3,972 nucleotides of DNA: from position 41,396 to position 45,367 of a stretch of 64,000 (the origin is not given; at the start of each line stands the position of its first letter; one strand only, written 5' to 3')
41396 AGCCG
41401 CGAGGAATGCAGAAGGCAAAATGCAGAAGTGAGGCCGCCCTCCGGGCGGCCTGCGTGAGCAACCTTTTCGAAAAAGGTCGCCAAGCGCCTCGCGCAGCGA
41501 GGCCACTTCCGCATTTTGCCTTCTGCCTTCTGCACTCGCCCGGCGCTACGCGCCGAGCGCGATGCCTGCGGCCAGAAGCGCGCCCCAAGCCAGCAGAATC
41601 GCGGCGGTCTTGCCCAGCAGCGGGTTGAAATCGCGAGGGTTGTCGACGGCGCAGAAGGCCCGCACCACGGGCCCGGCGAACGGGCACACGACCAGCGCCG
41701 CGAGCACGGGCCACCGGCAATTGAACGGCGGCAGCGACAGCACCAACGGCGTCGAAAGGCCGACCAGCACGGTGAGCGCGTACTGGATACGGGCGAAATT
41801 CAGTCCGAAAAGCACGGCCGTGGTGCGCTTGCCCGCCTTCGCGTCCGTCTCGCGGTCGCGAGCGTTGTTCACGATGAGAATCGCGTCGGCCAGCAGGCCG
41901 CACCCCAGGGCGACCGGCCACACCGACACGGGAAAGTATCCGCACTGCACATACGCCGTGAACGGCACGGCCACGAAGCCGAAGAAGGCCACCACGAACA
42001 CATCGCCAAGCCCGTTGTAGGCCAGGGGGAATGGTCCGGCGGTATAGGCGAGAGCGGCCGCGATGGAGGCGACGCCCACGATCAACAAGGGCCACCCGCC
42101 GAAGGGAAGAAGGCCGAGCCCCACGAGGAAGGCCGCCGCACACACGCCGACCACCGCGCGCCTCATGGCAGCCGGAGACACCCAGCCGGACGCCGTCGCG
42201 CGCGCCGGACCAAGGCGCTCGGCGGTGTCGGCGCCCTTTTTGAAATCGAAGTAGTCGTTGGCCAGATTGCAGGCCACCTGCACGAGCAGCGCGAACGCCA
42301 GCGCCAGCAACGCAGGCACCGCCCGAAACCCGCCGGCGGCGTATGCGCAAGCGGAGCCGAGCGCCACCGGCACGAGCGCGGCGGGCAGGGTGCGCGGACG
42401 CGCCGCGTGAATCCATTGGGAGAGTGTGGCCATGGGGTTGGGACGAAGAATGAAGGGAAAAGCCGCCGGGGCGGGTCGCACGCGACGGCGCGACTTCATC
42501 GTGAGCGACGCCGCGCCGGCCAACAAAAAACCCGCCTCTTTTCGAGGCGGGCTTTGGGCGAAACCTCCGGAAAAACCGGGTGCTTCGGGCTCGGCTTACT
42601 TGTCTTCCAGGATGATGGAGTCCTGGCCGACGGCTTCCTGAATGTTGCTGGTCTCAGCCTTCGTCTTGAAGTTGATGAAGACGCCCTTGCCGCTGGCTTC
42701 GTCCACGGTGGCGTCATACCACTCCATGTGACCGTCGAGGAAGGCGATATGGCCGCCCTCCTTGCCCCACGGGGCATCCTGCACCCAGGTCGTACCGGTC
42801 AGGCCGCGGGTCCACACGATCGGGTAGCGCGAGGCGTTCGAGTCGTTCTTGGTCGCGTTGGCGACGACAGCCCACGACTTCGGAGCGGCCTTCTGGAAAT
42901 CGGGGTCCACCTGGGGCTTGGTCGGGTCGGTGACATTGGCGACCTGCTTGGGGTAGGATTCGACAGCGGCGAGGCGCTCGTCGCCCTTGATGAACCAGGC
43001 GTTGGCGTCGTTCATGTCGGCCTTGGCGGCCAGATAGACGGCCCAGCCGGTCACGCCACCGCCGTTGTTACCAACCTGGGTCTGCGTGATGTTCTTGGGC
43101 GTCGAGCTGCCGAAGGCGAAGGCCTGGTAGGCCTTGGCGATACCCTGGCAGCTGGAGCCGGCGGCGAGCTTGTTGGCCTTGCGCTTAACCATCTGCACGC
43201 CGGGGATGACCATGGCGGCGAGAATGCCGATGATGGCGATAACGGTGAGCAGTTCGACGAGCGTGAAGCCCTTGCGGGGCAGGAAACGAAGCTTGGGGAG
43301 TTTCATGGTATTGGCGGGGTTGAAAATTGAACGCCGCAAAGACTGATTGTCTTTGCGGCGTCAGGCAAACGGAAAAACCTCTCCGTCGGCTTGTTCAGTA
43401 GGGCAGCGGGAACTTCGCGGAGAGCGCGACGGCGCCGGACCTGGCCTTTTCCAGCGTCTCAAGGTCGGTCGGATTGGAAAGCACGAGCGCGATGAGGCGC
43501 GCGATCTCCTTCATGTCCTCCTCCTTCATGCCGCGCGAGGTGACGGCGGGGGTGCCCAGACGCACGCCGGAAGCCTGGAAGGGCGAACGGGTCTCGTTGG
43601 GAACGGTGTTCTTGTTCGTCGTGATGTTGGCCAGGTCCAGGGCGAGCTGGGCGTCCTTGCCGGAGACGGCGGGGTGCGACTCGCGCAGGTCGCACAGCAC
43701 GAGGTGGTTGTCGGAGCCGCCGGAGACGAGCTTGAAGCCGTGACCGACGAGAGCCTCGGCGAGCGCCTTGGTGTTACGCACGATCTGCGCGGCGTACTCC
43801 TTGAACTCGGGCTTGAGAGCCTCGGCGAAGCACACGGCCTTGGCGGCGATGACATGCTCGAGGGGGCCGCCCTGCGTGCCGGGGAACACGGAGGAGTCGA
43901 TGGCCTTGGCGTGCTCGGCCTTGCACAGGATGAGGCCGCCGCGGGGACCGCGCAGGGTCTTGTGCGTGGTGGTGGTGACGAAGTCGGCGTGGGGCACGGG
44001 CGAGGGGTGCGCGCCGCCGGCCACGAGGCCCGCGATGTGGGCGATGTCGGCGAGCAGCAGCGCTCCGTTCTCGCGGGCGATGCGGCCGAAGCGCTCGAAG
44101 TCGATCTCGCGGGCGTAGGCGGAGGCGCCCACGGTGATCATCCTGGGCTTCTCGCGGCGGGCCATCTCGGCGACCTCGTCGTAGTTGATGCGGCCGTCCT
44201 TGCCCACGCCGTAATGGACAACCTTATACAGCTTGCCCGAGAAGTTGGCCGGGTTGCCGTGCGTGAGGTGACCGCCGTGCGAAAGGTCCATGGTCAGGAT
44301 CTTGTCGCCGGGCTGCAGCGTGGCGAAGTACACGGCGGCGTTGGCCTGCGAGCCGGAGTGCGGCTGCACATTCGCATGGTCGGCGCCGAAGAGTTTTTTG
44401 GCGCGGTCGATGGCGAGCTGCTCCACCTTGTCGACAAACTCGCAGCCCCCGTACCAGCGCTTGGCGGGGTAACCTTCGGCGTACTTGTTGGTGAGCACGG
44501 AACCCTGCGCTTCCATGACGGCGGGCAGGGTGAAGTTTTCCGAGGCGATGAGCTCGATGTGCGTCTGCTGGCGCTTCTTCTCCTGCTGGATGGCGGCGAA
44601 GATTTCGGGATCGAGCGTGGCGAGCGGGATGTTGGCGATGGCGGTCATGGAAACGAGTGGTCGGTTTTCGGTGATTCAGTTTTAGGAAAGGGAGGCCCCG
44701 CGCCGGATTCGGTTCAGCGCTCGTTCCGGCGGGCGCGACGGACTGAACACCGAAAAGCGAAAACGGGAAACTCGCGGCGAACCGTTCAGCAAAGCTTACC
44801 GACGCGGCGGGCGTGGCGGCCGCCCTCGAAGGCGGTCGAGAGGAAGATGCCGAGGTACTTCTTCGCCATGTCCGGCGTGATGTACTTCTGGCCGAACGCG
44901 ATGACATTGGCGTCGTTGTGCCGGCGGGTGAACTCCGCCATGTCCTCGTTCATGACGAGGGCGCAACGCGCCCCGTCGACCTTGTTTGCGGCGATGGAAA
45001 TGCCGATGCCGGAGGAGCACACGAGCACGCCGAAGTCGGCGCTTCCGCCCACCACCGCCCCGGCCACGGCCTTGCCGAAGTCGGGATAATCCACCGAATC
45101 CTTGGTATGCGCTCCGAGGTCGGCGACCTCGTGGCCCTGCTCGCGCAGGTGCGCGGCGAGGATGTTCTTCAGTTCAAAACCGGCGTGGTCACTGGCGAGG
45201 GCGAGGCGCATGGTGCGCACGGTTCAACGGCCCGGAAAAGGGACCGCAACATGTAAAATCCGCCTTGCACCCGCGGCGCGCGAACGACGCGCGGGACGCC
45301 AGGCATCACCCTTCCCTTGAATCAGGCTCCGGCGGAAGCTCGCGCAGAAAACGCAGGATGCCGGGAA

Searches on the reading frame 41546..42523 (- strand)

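Call 81: search_protein_families(library=pfam, proteins=[window:41546-42523:-], max_evalue=0.00001)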
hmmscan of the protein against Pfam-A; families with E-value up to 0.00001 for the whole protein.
window:41546-42523:- (325 aa): 1 family
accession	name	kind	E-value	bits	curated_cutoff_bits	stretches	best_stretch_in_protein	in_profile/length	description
PF01040.23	UbiA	-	1.3e-32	113.5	34.2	1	50-293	2-232/250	UbiA prenyltransferase family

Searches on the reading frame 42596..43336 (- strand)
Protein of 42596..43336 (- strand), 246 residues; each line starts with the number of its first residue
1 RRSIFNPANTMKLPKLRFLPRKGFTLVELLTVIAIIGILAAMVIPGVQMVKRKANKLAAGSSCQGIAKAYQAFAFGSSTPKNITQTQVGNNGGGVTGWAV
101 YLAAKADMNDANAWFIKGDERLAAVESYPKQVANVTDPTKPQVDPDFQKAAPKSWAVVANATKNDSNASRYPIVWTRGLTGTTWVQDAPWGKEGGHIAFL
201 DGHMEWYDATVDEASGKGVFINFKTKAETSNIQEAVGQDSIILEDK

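Call 81: search_protein_families(library=pfam, proteins=[window:42596-43336:-], max_evalue=0.00001)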
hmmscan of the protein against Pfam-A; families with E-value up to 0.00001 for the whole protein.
window:42596-43336:- (246 aa): 1 family
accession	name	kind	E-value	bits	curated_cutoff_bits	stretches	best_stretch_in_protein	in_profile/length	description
PF07963.17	N_methyl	-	4.6e-08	32.8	21.2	1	21-44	4-27/27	Prokaryotic N-terminal methylation motif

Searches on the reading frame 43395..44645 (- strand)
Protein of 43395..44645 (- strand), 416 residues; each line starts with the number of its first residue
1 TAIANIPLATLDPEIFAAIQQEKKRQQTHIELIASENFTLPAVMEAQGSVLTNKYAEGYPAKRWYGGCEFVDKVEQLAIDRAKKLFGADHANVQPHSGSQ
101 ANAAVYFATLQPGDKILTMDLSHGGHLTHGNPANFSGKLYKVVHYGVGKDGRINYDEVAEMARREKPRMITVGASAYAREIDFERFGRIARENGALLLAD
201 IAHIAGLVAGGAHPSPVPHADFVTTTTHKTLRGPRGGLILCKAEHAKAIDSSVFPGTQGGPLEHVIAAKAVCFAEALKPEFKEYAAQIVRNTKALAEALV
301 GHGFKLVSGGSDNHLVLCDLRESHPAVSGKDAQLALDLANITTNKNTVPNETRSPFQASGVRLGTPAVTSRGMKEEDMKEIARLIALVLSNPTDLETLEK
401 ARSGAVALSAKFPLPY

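Call 81: search_protein_families(library=pfam, proteins=[window:43395-44645:-], max_evalue=0.00001)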
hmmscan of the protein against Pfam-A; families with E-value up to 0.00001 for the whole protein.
window:43395-44645:- (416 aa): 4 families
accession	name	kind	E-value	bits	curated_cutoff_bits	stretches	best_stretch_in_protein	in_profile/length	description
PF00464.25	SHMT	-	1.2e-164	548.1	27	1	9-385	2-399/399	Serine hydroxymethyltransferase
PF00155.27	Aminotran_1_2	-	3.5e-08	33.5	19.7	1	65-330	38-314/361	Aminotransferase class I and II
PF01212.27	Beta_elim_lyase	-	6.4e-08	32.7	27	1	80-324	39-255/288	Beta-eliminating lyase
PF00266.25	Aminotran_5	-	2.6e-06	27.1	21.5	1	96-252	68-224/371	Aminotransferase class-V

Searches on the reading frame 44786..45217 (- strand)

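Call 81: search_protein_families(library=pfam, proteins=[window:44786-45217:-], max_evalue=0.00001)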
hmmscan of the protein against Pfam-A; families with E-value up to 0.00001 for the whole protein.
window:44786-45217:- (143 aa): 1 family
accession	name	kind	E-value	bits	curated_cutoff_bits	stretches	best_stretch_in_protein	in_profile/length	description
PF02502.23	LacAB_rpiB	-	1.8e-54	183.8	24.7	1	6-142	2-138/138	Ribose/Galactose Isomerase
